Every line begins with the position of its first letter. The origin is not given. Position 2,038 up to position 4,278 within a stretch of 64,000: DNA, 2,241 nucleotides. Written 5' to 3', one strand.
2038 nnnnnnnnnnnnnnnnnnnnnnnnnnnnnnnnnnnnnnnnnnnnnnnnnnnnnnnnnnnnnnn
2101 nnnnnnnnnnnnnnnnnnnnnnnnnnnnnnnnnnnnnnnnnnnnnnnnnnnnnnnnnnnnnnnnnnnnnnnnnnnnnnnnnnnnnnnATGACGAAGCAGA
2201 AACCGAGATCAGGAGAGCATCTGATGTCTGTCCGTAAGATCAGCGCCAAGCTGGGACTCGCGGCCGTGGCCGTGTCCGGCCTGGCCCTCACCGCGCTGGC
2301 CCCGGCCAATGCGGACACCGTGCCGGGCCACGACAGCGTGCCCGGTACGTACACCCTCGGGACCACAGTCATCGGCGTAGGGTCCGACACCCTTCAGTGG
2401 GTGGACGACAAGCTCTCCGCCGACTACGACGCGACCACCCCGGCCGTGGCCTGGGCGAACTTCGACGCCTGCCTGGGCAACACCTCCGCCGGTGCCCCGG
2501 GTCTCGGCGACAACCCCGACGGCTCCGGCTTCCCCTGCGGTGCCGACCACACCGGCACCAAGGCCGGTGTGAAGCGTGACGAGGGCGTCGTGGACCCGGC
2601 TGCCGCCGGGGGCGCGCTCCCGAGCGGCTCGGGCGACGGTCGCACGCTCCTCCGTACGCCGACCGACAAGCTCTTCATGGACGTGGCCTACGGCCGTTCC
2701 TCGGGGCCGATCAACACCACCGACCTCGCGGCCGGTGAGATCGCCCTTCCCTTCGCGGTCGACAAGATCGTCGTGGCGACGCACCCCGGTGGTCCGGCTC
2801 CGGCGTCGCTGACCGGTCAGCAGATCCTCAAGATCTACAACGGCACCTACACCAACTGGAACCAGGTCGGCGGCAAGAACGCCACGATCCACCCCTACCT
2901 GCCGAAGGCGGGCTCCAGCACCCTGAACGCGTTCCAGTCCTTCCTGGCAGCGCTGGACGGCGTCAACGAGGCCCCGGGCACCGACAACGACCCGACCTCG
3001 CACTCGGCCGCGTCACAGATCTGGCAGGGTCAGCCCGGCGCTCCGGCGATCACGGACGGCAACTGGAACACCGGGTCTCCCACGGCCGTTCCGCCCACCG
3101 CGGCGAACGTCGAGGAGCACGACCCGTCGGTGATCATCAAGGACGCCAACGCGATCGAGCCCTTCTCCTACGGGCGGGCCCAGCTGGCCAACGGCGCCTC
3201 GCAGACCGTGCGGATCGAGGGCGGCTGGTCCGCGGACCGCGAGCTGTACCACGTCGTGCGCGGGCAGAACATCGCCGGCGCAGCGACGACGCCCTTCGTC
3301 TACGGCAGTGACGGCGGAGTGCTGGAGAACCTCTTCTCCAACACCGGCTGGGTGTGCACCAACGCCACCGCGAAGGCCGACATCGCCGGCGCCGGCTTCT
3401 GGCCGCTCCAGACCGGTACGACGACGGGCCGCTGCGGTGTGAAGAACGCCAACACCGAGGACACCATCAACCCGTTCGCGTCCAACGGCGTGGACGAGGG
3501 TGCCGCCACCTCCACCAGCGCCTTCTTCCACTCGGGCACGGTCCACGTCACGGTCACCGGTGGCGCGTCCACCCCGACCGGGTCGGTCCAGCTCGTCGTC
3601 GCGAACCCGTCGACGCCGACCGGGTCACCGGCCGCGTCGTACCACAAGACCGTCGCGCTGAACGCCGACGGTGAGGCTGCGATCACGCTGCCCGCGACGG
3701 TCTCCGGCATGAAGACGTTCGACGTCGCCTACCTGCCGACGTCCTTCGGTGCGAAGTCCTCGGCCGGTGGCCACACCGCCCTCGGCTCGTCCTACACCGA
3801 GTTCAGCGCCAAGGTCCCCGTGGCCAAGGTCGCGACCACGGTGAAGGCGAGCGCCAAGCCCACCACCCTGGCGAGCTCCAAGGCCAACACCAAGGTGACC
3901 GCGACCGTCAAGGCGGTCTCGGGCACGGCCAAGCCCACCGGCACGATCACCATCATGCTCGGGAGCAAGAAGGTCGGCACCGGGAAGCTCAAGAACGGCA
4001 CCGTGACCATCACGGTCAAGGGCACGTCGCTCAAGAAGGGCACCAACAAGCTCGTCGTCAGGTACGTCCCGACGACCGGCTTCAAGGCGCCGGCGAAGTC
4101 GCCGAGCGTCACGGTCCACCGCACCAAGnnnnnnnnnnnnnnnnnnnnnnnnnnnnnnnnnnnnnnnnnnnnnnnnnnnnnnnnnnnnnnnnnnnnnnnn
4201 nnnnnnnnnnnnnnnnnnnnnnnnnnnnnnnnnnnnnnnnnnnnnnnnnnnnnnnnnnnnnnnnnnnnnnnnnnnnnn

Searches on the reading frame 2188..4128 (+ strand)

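Call 3: search_protein_families(library=pfam, proteins=[window:2188-4128:+], max_evalue=0.1)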
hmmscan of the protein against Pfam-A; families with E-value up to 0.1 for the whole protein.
window:2188-4128:+ (647 aa): 2 families
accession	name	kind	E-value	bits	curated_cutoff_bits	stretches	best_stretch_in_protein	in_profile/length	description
PF12849.12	PBP_like_2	-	9.9e-15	55.4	27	1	146-291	45-187/267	PBP superfamily domain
PF16640.11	Big_3_5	-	3.6e-11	43.9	35.5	2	557-643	4-87/88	Bacterial Ig-like domain (group 3)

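Call 4: search_protein_families(library=ncbifam, proteins=[window:2188-4128:+], max_evalue=0.1)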
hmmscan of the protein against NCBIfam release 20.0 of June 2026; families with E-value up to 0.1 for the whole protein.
window:2188-4128:+ (647 aa): 2 families
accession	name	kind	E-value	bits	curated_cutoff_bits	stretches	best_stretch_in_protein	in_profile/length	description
TIGR02136.1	ptsS_2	subfamily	3.5e-11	42.8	206.6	1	180-260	108-190/295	phosphate ABC transporter substrate-binding protein PstS family protein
NF009911.0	PRK13371.1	equivalog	0.05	12.6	440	1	435-472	354-391/405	4-hydroxy-3-methylbut-2-enyl diphosphate reductase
